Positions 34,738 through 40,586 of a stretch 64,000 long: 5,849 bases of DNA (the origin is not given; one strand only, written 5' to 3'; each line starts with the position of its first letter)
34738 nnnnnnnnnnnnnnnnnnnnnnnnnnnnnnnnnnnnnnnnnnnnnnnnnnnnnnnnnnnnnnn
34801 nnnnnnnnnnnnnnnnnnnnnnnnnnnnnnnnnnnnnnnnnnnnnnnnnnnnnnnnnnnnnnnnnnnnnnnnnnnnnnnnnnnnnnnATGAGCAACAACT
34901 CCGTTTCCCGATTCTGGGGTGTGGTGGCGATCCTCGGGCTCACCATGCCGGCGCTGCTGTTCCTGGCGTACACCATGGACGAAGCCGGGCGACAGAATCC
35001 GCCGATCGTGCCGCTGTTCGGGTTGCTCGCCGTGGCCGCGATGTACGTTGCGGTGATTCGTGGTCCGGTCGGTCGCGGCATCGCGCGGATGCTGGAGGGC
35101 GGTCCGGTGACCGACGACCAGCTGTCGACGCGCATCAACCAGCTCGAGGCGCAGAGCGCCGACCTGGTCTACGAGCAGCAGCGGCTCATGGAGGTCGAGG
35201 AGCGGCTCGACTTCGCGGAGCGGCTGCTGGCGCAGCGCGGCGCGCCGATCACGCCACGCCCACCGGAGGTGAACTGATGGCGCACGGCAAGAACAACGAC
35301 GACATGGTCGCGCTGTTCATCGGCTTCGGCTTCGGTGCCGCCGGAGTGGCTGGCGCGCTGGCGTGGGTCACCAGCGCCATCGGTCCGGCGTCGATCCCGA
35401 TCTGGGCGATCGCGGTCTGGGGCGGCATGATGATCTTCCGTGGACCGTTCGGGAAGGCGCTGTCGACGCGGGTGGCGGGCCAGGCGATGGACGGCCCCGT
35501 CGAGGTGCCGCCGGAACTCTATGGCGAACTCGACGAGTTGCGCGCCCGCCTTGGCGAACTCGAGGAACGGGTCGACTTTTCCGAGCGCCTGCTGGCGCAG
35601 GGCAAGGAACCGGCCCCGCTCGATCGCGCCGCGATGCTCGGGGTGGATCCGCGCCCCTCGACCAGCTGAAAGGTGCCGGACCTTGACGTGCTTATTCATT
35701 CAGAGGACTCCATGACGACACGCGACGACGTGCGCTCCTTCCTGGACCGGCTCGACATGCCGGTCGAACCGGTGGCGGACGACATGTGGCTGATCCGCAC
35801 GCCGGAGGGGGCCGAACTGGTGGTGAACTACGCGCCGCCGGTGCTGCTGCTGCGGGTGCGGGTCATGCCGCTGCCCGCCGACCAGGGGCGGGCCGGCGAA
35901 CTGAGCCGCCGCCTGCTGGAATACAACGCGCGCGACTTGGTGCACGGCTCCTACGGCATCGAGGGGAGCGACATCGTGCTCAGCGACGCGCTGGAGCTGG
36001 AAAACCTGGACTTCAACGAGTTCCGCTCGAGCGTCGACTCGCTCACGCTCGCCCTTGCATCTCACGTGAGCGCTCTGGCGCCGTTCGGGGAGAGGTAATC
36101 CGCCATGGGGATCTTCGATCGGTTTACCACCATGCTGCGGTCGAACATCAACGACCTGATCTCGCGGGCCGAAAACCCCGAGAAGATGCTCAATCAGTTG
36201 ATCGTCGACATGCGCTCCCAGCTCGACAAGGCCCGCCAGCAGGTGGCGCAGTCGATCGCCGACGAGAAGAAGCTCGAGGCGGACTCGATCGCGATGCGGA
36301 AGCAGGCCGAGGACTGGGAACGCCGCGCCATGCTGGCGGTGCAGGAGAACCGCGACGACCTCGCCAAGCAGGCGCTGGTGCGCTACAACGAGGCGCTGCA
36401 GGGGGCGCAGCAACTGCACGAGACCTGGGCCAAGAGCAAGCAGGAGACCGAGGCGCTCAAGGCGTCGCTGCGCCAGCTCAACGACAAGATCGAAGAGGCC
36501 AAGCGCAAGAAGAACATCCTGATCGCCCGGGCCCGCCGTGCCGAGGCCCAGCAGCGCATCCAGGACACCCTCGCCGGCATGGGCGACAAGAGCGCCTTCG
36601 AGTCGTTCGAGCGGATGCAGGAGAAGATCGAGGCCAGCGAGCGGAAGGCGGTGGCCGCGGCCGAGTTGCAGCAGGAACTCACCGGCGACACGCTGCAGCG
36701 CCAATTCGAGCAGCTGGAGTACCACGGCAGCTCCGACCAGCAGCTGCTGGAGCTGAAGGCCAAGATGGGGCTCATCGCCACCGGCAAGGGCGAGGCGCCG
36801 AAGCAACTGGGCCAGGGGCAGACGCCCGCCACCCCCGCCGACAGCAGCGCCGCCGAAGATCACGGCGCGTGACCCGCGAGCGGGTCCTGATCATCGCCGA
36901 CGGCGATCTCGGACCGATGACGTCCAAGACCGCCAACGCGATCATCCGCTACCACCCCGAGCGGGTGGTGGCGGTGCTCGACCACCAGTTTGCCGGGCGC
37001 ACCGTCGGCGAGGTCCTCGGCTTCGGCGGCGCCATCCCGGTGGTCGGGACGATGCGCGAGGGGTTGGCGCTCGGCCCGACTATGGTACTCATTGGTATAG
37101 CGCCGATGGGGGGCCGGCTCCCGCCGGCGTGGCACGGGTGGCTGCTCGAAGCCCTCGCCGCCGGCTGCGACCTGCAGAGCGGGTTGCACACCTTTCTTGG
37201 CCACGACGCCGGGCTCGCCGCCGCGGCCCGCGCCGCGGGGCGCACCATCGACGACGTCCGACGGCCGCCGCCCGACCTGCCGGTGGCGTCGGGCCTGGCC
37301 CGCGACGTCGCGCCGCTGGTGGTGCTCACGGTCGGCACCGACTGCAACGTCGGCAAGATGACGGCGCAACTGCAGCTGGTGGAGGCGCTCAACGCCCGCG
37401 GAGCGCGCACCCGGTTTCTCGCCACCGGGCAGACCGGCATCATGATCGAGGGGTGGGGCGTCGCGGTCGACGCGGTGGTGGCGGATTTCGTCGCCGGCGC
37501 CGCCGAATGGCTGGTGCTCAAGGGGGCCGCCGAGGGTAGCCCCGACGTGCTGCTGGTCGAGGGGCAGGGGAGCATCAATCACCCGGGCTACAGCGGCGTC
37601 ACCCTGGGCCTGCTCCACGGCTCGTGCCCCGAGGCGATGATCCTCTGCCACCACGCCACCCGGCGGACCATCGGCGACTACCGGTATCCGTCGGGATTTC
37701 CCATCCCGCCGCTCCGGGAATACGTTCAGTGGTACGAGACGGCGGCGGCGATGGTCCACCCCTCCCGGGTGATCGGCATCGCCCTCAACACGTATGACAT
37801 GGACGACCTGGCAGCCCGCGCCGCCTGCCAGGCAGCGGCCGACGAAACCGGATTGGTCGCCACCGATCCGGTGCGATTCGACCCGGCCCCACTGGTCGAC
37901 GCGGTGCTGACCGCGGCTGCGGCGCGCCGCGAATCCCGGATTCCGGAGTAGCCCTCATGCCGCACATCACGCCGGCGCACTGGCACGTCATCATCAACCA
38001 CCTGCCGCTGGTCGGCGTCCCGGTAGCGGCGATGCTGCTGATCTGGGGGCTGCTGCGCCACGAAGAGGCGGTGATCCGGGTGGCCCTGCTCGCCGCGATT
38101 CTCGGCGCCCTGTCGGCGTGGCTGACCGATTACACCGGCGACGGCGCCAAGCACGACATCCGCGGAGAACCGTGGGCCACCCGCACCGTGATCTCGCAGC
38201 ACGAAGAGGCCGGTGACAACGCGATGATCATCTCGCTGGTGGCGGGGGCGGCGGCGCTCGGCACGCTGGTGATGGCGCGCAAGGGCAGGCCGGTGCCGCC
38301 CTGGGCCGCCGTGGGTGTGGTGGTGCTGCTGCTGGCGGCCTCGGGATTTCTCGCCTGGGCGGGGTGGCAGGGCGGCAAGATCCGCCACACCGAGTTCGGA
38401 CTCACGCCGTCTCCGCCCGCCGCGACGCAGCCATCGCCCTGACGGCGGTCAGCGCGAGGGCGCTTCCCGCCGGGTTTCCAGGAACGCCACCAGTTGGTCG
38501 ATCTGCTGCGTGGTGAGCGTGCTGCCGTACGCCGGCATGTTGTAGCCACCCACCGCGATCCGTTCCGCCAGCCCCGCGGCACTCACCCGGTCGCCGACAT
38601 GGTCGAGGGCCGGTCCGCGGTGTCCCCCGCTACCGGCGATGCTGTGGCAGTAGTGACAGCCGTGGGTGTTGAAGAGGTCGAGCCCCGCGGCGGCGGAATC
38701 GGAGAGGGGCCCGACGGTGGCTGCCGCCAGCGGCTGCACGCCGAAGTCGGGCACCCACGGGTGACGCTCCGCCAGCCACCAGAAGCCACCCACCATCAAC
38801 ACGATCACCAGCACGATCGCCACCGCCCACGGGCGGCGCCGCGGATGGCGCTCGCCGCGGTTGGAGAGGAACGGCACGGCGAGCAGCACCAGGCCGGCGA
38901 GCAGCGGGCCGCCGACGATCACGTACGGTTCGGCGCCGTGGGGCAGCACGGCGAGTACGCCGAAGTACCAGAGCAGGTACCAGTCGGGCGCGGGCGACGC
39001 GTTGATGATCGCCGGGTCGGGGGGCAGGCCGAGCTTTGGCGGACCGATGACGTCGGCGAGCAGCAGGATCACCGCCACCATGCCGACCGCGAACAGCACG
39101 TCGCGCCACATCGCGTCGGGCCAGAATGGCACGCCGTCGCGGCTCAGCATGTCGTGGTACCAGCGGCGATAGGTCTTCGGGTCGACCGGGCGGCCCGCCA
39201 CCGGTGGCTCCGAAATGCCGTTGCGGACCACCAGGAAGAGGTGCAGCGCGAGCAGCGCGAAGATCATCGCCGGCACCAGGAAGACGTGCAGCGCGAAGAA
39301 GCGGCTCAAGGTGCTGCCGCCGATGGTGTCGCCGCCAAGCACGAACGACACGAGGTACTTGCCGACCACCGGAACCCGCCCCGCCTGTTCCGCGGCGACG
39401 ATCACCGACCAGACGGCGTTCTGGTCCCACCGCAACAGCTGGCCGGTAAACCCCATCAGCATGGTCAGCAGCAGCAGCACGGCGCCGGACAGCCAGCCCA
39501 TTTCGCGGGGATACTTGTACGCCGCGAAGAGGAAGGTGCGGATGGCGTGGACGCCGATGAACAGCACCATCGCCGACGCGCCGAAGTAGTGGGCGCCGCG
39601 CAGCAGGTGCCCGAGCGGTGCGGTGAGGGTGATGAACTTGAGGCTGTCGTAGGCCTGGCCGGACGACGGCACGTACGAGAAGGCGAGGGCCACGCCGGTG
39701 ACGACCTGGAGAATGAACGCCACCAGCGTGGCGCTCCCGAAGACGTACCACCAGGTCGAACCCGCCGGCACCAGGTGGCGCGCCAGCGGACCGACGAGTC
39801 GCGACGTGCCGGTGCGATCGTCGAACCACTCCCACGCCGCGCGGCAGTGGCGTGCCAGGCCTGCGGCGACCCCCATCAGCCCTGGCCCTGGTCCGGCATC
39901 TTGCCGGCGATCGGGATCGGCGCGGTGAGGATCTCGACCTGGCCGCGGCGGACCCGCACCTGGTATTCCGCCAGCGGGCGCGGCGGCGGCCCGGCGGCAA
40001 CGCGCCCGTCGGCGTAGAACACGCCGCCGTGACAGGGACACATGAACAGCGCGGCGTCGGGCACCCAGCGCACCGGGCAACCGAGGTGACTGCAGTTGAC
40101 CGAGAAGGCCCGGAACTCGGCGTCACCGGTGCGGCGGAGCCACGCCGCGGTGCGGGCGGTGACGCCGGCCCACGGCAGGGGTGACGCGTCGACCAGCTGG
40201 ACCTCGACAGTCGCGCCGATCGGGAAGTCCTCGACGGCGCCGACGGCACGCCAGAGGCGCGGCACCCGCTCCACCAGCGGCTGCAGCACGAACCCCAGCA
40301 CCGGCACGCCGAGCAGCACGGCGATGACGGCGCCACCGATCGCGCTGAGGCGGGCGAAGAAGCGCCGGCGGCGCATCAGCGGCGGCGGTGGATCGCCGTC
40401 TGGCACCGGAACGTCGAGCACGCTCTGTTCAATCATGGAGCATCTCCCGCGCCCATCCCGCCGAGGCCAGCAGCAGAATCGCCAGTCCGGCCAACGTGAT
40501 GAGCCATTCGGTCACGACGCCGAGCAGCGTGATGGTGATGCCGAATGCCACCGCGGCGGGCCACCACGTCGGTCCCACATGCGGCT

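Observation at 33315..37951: Seven tandem small membrane proteins with an invariant C-terminal EER[LV]DF[AS]ERLLA helix, coupled to YbjN-like + PspA/IM30 + DUF1611: candidate novel PspA-partner system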

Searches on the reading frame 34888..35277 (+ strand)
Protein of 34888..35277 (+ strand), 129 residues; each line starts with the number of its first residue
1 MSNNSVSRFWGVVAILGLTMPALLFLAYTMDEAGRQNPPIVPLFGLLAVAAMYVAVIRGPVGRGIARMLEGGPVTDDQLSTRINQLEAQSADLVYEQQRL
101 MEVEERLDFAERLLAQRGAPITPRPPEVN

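Call 3: search_protein_families(library=pfam, max_evalue=1, proteins=[window:34888-35277:+])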
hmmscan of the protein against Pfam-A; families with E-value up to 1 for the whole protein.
window:34888-35277:+ (129 aa): 2 families
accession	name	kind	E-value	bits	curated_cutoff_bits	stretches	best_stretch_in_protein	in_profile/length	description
PF07558.16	Shugoshin_N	-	0.094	13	30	1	78-97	18-37/45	Shugoshin N-terminal coiled-coil region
PF10944.13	DUF2630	-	0.18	12.7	27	1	85-119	22-56/80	Protein of unknown function (DUF2630)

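Call 4: search_protein_families(library=ncbifam, max_evalue=1, proteins=[window:34888-35277:+])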
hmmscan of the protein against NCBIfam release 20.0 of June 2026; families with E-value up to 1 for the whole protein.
window:34888-35277:+ (129 aa): 1 family
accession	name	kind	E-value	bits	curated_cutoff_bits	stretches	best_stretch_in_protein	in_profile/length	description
NF009648.0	PRK13182.1-4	equivalog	0.014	15.4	170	1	75-117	79-121/184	chromosome-anchoring protein RacA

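Call 44: search_protein_families(library=padloc, max_evalue=0.01, proteins=[window:34888-35277:+])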
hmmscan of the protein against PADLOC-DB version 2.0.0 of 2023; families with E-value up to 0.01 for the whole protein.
window:34888-35277:+ (129 aa): 0 families

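Call 45: search_protein_families(library=phrogs, max_evalue=0.01, proteins=[window:34888-35277:+])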
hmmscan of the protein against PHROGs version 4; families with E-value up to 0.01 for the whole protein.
window:34888-35277:+ (129 aa): 1 family
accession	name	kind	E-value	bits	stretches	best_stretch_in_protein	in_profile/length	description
phrog_6136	-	unknown function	0.0077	17.2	0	70-115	30-72/120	-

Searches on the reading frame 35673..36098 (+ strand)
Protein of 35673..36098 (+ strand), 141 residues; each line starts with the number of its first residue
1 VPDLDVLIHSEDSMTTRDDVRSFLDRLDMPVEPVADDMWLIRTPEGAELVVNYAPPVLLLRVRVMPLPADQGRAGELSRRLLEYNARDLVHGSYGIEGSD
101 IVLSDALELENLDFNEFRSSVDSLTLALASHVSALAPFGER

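Call 3: search_protein_families(library=pfam, max_evalue=1, proteins=[window:35673-36098:+])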
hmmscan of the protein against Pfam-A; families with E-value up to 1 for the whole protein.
window:35673-36098:+ (141 aa): 2 families
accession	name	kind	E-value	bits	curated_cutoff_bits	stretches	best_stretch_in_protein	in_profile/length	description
PF22550.1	CesT_Tir_1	-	3.1e-26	92.3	27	1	16-138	4-128/131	CesT_Tir_1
PF10722.14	YbjN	-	0.0098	16.6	22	1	16-123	1-112/126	Putative bacterial sensory transduction regulator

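Call 4: search_protein_families(library=ncbifam, max_evalue=1, proteins=[window:35673-36098:+])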
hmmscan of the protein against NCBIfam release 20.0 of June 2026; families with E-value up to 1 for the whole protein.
window:35673-36098:+ (141 aa): 1 family
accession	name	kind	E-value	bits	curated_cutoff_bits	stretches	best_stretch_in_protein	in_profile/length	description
NF007537.0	PRK10148.1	equivalog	0.1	13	122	1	74-123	44-93/147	VOC family metalloprotein YjdN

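Call 44: search_protein_families(library=padloc, max_evalue=0.01, proteins=[window:35712-36098:+])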
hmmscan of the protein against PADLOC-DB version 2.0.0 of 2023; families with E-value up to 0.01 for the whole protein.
window:35712-36098:+ (128 aa): 0 families

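Call 45: search_protein_families(library=phrogs, max_evalue=0.01, proteins=[window:35712-36098:+])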
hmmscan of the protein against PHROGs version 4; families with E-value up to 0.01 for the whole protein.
window:35712-36098:+ (128 aa): 0 families

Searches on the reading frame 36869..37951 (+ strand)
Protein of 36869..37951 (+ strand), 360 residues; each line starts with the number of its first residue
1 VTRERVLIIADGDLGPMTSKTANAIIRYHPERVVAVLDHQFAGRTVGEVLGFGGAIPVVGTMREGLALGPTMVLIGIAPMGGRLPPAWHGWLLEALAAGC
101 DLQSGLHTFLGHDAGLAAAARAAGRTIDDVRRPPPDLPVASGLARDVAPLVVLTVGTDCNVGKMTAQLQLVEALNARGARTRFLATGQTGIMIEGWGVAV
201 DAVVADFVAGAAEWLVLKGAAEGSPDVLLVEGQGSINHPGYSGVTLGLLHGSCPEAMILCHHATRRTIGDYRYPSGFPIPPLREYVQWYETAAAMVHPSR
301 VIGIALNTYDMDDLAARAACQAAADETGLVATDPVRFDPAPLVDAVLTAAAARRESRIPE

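Call 3: search_protein_families(library=pfam, max_evalue=1, proteins=[window:36869-37951:+])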
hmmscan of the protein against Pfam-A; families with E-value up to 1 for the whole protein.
window:36869-37951:+ (360 aa): 3 families
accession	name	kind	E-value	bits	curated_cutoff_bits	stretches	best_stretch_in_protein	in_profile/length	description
PF07755.17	DUF1611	-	6.1e-71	238.4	25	1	139-343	2-201/201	Domain of unknown function (DUF1611_C) P-loop domain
PF17396.8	DUF1611_N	-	7.2e-23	81.2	22.6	1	41-133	3-95/95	Domain of unknown function (DUF1611_N) Rossmann-like domain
PF13500.12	AAA_26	-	0.017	15.4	27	1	153-190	4-41/198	AAA domain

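Call 4: search_protein_families(library=ncbifam, max_evalue=1, proteins=[window:36869-37951:+])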
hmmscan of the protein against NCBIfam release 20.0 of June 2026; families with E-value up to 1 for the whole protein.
window:36869-37951:+ (360 aa): 2 families
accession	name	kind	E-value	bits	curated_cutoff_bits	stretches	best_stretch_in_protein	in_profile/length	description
NF041892.1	DgcN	equivalog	4.7e-80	269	480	1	16-345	12-325/326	N-acetyltransferase DgcN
TIGR00347.1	bioD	equivalog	0.02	15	83.3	1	155-192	3-40/166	dethiobiotin synthase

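Call 44: search_protein_families(library=padloc, max_evalue=0.01, proteins=[window:36869-37951:+])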
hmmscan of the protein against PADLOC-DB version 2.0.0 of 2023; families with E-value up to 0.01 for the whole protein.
window:36869-37951:+ (360 aa): 0 families

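Call 45: search_protein_families(library=phrogs, max_evalue=0.01, proteins=[window:36869-37951:+])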
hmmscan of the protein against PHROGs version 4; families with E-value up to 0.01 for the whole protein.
window:36869-37951:+ (360 aa): 0 families

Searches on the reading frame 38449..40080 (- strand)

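Call 43: search_protein_families(library=pfam, max_evalue=0.01, proteins=[window:38449-40080:-])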
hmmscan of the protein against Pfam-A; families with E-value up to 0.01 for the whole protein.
window:38449-40080:- (543 aa): 6 families
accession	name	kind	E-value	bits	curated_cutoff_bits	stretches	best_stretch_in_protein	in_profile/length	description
PF00033.24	Cytochrome_B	-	1.2e-42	146.4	27.2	1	104-285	6-186/189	Cytochrome b/b6/petB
PF13631.11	Cytochrom_B_N_2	-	1.4e-38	132.9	27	1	170-342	2-159/169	Cytochrome b(N-terminal)/b6/petB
PF13442.11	Cytochrome_CBB3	-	1e-08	35.8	27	1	463-534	3-68/68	Cytochrome C oxidase, cbb3-type, subunit III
PF00034.26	Cytochrom_C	-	1.4e-06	30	21.3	1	463-536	1-88/90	Cytochrome c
PF14358.11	DUF4405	-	9.7e-06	26.5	26.7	1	117-179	5-62/66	Domain of unknown function (DUF4405)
PF00032.22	Cytochrom_B_C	-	0.00054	20.6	20.7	1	362-441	10-86/102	Cytochrome b(C-terminal)/b6/petD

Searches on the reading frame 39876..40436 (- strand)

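Call 43: search_protein_families(library=pfam, max_evalue=0.01, proteins=[window:39876-40436:-])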
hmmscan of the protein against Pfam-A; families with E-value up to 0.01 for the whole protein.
window:39876-40436:- (186 aa): 1 family
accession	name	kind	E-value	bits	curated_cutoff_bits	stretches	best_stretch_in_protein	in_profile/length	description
PF00355.32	Rieske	-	1.2e-10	41.6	20.3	1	62-158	2-87/88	Rieske [2Fe-2S] domain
